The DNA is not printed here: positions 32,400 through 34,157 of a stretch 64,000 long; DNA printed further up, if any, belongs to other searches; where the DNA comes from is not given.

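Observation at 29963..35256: Four-gene operon of unknowns: two ~480-aa paralogs with FAS1-like tails, plus 378-aa and 421-aa orphans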

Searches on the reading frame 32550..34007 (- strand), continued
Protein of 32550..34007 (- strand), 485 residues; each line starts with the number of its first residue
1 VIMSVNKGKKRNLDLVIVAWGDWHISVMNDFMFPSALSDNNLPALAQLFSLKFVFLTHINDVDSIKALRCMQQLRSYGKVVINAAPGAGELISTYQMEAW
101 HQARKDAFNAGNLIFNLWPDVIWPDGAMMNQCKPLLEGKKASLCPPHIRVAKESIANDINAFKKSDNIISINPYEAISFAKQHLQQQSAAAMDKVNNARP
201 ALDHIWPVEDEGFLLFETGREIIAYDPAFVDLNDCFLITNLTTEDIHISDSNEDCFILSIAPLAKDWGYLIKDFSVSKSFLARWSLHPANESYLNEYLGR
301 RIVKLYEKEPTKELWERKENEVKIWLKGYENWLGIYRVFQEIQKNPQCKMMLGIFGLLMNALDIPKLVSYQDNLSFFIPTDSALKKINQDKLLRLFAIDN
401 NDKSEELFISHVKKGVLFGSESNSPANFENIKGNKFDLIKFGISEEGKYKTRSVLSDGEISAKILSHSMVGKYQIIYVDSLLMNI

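Call 33: fold_search(model_id=the predicted structure, library=pdb)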
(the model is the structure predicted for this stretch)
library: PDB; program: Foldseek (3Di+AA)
matches with E <= 10: 1123; with E <= 0.001: 32
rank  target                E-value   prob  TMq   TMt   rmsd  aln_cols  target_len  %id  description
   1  5yjh                  1.5e-06  1.00  0.23  0.19  22.2       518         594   12  Structural insights into periostin functions (released 2018-05-23)
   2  2ltb_MODEL_1_A        1.4e-05  1.00  0.23  0.72   4.0       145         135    9  Wild-type FAS1-4 (released 2013-08-21)
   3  9o0b                  1.4e-05  0.99  0.22  0.18  23.2       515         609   10  X-ray Crystal Structure of Fission Yeast Fsc1 protein in P43212 (released 2026-04-01)
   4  2ltc_MODEL_1_A        1.9e-05  1.00  0.22  0.71   4.1       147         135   10  Fas1-4, R555W (released 2013-08-21)
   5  7asc_A                2.0e-05  0.99  0.22  0.18  22.7       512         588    9  TGFBIp mutant A546T (released 2020-12-23)
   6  7asg                  2.1e-05  1.00  0.22  0.19   4.1       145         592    9  TGFBIp mutant R555W (released 2020-12-23)
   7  7as7                  3.2e-05  1.00  0.22  0.18   4.7       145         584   14  Crystal structure of the GCD-associated TGFBIp mutant R124H (released 2020-12-23)
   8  5wt7_MODEL_1_A        3.9e-05  1.00  0.20  0.58   5.4       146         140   17  FAS1-IV domain of Human Periostin (released 2017-12-13)
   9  9nu9                  5.5e-05  1.00  0.21  0.20   4.5       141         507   14  X-ray Crystal Structure of Fission Yeast Fsc1 protein in C2 Symmetry (released 2026-04-01)
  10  5yjg                  6.5e-05  1.00  0.22  0.19   4.0       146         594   16  Structural insights into periostin functions (released 2018-05-23)
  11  5nv6_B                7.8e-05  1.00  0.22  0.18   4.5       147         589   11  Structure of human transforming growth factor beta-induced protein (TGFBIp). (released 2017-08-09)
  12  1x3b_MODEL_1_A        8.8e-05  1.00  0.22  0.64   4.5       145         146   10  Solution structure of the FAS1 domain of human transforming growth factor-beta induced protein IG-H3 (released 2005-11-02)
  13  2vxp_A                1.4e-04  1.00  0.21  0.67   4.6       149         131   13  The fourth FAS1 domain structure of human Bigh3 (released 2009-07-21)
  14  2z86_B                2.0e-04  1.00  0.28  0.23  10.7       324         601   10  Crystal structure of chondroitin polymerase from Escherichia coli strain K4 (K4CP) complexed with UDP-GlcUA and UDP (released 2008-09-16)
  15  9omn_B                2.4e-04  1.00  0.19  0.32  11.7       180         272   14  WrtF fucosyltransferase - GDP-2-deoxy-2-fluoro-beta-L-fucose (released 2025-10-29)
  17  4kt7_B                2.8e-04  1.00  0.20  0.39   5.5       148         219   13  The crystal structure of 4-diphosphocytidyl-2C-methyl-D-erythritolsynthase from Anaerococcus prevotii DSM 20548 (released 2013-06-05)
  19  1w7d                  3.6e-04  1.00  0.19  0.57   5.1       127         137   18  NMR Structure of Fasciclin-Like Protein From Rhodobacter sphaeroides (released 2006-03-08)
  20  3pol                  4.3e-04  1.00  0.17  0.27   8.1       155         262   17  2.3 Angstrom Crystal Structure of 3-deoxy-manno-octulosonate Cytidylyltransferase (kdsB) from Acinetobacter baumannii. (released 2010-12-08)
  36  4kt7_A                1.1e-03  1.00  0.19  0.37   5.3       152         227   14  The crystal structure of 4-diphosphocytidyl-2C-methyl-D-erythritolsynthase from Anaerococcus prevotii DSM 20548 (released 2013-06-05)
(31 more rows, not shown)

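Call 42: find_related_loci(query=A1, collection=metagenome_contigs, flank=10000)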
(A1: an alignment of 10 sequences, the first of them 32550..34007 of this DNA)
Query A1 (485 aa) in metagenome_contigs; peptide patterns used: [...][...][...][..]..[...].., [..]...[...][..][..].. (x = any residue, [..] = any of these).
179 stretches matched a pattern; 30 encode a relative of the query (tblastn E <= 1e-3); 30 distinct loci.
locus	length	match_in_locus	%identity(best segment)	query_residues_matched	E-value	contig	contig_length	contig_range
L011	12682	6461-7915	90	1-485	0e+0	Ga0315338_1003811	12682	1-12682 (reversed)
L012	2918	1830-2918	94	1-363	0e+0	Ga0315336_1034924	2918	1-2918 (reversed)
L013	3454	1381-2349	28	9-327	7e-38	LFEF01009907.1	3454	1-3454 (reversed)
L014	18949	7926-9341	24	8-483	8e-36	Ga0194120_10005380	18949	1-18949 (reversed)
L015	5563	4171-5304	25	9-386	2e-31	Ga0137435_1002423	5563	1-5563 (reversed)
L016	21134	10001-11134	25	9-386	2e-31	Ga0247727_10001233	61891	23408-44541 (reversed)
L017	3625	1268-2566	25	1-439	7e-31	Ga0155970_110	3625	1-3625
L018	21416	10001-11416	24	10-482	1e-30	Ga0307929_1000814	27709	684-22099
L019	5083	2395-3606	25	12-415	3e-29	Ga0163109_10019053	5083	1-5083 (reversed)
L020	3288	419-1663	25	9-415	3e-29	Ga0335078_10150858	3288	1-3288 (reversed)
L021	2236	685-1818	23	9-386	2e-26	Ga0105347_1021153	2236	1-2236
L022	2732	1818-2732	26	13-316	2e-26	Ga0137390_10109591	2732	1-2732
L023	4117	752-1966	24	13-417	4e-26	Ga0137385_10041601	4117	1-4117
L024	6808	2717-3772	25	15-360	3e-25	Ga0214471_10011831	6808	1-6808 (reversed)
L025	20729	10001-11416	23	11-482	3e-24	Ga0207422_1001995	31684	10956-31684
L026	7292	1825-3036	23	10-412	2e-22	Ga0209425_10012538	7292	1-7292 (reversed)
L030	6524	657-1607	22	12-327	4e-20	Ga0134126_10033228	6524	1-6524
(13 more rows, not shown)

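Call 47: search_protein_families(library=pfam, alignment_id=A5, max_evalue=0.00001)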
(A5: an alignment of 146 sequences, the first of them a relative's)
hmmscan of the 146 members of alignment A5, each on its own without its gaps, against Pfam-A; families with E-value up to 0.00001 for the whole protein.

A. member 1, L010:6-581:+ (192 aa): 0 families

B. families by the number of members that match (of 146 scanned): 141 families (the first 25 are shown)
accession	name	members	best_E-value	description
PF01370.27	Epimerase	9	5.6e-57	NAD dependent epimerase/dehydratase family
PF04321.23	RmlD_sub_bind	8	3.3e-73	RmlD substrate binding domain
PF16363.11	GDP_Man_Dehyd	8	4.6e-51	GDP-mannose 4,6 dehydratase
PF07719.23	TPR_2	7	7e-13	Tetratricopeptide repeat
PF01073.25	3Beta_HSD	6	4.1e-21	3-beta hydroxysteroid dehydrogenase/isomerase family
PF13578.12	Methyltransf_24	6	1.6e-19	Methyltransferase domain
PF01596.23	Methyltransf_3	5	7.3e-34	O-methyltransferase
PF05050.19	Methyltransf_21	5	2.4e-15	Methyltransferase FkbM domain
PF13847.12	Methyltransf_31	5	2.8e-13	Methyltransferase domain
PF07993.18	NAD_binding_4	5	1.4e-11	Male sterility protein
PF01135.25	PCMT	5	3.5e-09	Protein-L-isoaspartate(D-aspartate) O-methyltransferase (PCMT)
PF02469.27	Fasciclin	5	4.8e-09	Fasciclin domain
PF03275.19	GLF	4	7.4e-30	UDP-galactopyranose mutase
PF13450.12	NAD_binding_8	4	3e-14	NAD(P)-binding Rossmann-like domain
PF13460.12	NAD_binding_10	4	8.3e-14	NAD(P)H-binding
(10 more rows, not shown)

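Call 48: search_solved_structures(query=A3, max_evalue=10, show_alignments=0)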
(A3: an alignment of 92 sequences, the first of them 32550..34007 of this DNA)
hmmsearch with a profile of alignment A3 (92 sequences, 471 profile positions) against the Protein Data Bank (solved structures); distinct sequences matched with E-value up to 10: 29.
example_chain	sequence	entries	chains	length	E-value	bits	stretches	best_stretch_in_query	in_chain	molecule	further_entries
7asg_A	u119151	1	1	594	6.2e-45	157.1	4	346-468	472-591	Transforming growth factor-beta-induced protein ig-h3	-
7as7_A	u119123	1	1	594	1.5e-44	155.8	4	346-468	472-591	Transforming growth factor-beta-induced protein ig-h3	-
5nv6_A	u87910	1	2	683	5.5e-44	153.9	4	346-468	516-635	Transforming growth factor-beta-induced protein ig-h3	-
7asc_A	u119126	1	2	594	1.3e-43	152.7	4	343-467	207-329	Transforming growth factor-beta-induced protein ig-h3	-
5yjh_A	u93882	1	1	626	9.4e-34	120.2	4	350-468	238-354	Periostin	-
5yjg_A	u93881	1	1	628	9.6e-34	120.2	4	350-468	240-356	Periostin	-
1w7d_A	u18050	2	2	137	2.6e-21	79.2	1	348-466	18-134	BETA-IG-H3/FASCICLIN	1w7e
5y6p_A1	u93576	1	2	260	1e-14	57.4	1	346-467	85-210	LRC6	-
2ltc_A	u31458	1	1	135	3.4e-14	55.7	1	346-466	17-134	Transforming growth factor-beta-induced protein ig-h3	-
1x3b_A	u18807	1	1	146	9.7e-14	54.2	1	346-467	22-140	Transforming growth factor-beta induced protein IG-H3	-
9oek_A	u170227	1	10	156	1e-13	54.1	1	346-468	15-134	Transforming growth factor-beta-induced protein ig-h3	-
6tjv_Q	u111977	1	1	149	1.2e-13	53.9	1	347-465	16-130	Tll0220 protein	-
2mxa_A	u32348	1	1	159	1.5e-13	53.6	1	347-465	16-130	NDH-1 complex sensory subunit CupS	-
2ltb_A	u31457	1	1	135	1.6e-13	53.5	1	346-466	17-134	Transforming growth factor-beta-induced protein ig-h3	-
2vxp_A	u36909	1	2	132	2.3e-13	52.9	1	346-466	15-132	TRANSFORMING GROWTH FACTOR-BETA-INDUCED PROTEIN IG-H3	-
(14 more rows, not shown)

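Call 61: list_cluster_members(proteins=[P0011, P0012, P0013, P0015, P0016, P0017, P0019, P0025, P0014, P0021])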
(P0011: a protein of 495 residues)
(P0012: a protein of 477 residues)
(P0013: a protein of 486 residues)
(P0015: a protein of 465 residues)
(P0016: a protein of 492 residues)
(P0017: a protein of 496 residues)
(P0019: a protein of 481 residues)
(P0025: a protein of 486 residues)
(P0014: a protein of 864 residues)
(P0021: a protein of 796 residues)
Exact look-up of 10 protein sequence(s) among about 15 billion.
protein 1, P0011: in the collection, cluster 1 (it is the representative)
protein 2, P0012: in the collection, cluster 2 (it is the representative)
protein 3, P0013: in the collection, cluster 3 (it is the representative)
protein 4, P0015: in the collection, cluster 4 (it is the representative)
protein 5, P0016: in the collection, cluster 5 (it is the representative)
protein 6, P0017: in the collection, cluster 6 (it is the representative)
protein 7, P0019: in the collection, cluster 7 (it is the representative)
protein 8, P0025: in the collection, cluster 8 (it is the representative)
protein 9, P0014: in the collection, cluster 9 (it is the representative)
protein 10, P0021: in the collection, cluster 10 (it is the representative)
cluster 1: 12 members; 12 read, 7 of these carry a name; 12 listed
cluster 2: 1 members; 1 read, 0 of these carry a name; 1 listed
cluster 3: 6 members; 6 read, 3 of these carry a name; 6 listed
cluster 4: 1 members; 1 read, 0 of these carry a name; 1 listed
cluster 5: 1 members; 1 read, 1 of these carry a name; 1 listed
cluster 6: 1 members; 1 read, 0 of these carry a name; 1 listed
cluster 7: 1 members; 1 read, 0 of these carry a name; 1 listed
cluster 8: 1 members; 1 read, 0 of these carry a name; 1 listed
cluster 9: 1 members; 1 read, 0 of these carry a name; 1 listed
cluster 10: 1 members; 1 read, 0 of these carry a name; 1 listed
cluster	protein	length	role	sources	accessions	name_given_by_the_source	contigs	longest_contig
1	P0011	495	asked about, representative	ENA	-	-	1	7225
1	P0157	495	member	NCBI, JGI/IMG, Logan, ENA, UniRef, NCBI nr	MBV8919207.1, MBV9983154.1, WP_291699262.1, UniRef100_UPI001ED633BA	hypothetical protein [Bradyrhizobium sp.] | hypothetical protein n=1 Tax=Bradyrhizobium sp. TaxID=376 RepID=UPI001ED633BA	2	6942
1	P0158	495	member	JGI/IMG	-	hypothetical protein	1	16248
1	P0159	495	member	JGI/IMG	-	hypothetical protein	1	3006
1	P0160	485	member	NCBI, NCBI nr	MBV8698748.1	MAG: hypothetical protein JO052_12945, partial [Bradyrhizobium sp.] | hypothetical protein [Bradyrhizobium sp.]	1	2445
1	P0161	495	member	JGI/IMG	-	hypothetical protein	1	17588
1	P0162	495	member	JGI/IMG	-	hypothetical protein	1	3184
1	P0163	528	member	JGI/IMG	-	hypothetical protein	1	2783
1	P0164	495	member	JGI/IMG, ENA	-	-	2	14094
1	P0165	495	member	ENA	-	-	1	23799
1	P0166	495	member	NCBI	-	-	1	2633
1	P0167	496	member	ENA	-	-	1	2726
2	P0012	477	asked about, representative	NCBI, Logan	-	-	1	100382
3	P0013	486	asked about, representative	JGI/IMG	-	-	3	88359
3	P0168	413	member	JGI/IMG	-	uncharacterized surface protein with fasciclin (FAS1) repeats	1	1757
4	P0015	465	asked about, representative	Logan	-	-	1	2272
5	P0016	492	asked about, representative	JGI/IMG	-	uncharacterized surface protein with fasciclin (FAS1) repeats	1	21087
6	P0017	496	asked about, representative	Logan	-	-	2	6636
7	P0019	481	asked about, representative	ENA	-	-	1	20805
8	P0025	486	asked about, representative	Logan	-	-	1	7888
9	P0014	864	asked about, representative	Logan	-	-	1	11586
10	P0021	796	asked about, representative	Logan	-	-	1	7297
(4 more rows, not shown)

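Call 66: search_dna_similar(query=P0011, collection=plasmids, mode=protein, max_evalue=0.00001, max_rows=20)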
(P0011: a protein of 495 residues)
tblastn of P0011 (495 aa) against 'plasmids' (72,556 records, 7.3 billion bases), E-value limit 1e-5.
Records with a match: 1; places in all: 1; records where one place covers at least 80% of the query: 0.
Best place of each record, by identity: <60% 1.
By first word of the organism name: Solidesulfovibrio 1.
By predicted mobility (MOB-suite, as given by PLSDB): non-mobilizable 1.
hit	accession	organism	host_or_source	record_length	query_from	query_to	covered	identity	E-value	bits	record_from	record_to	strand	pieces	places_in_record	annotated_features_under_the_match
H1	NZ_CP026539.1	Solidesulfovibrio carbinolicus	-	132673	11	182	35%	28.3%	1e-7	62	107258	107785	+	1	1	hypothetical protein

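Call 67: get_annotated_region(hit=H1, flank=12000)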
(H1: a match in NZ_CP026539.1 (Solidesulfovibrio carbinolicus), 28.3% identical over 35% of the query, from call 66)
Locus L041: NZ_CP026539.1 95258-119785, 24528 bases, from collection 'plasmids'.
description: Solidesulfovibrio carbinolicus strain DSM 3852 plasmid pDCAR1, complete sequence
organism: Solidesulfovibrio carbinolicus (NCBI taxid 296842)
taxonomy: Bacteria; Thermodesulfobacteriota; Desulfovibrionia; Desulfovibrionales; Desulfovibrionaceae; Solidesulfovibrio; Solidesulfovibrio carbinolicus
host: -; source: -; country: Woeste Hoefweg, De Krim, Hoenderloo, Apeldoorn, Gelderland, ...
typing (MOB-suite, as given by PLSDB): non-mobilizable
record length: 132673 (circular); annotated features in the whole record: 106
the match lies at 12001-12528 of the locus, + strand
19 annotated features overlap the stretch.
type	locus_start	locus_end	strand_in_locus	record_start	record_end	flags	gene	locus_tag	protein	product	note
CDS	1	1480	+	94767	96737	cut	-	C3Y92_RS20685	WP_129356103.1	glycoside hydrolase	-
CDS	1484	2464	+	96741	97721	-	pseB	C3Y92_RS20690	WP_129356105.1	UDP-N-acetylglucosamine 4,6-dehydratase (inverting)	-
CDS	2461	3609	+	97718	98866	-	pseC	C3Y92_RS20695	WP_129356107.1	UDP-4-amino-4, 6-dideoxy-N-acetyl-beta-L-altrosamine transaminase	-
CDS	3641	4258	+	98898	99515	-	-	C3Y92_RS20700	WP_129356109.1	hypothetical protein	-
CDS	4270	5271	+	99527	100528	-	-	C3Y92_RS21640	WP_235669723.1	aminoglycoside phosphotransferase family protein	-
CDS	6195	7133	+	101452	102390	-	-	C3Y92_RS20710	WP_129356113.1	transketolase C-terminal domain-containing protein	-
CDS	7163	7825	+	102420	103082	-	-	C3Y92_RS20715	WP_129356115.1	class I SAM-dependent methyltransferase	-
CDS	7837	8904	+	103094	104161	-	-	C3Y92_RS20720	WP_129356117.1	radical SAM protein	-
CDS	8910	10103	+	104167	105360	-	-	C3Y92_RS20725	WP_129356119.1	class I SAM-dependent methyltransferase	-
CDS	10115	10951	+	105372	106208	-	-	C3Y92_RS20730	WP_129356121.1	sugar nucleotide-binding protein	-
CDS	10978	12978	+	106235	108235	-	-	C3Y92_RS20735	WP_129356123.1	hypothetical protein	-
CDS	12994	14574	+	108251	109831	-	-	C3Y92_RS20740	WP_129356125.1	TIGR04372 family glycosyltransferase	GO:0016051 - carbohydrate biosynthetic process [Evidence IEA]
CDS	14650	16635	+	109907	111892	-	-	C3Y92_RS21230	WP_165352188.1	hypothetical protein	-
CDS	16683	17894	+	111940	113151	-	-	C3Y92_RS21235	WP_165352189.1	class I SAM-dependent methyltransferase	-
CDS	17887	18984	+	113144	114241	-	-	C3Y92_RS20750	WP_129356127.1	radical SAM/SPASM domain-containing protein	-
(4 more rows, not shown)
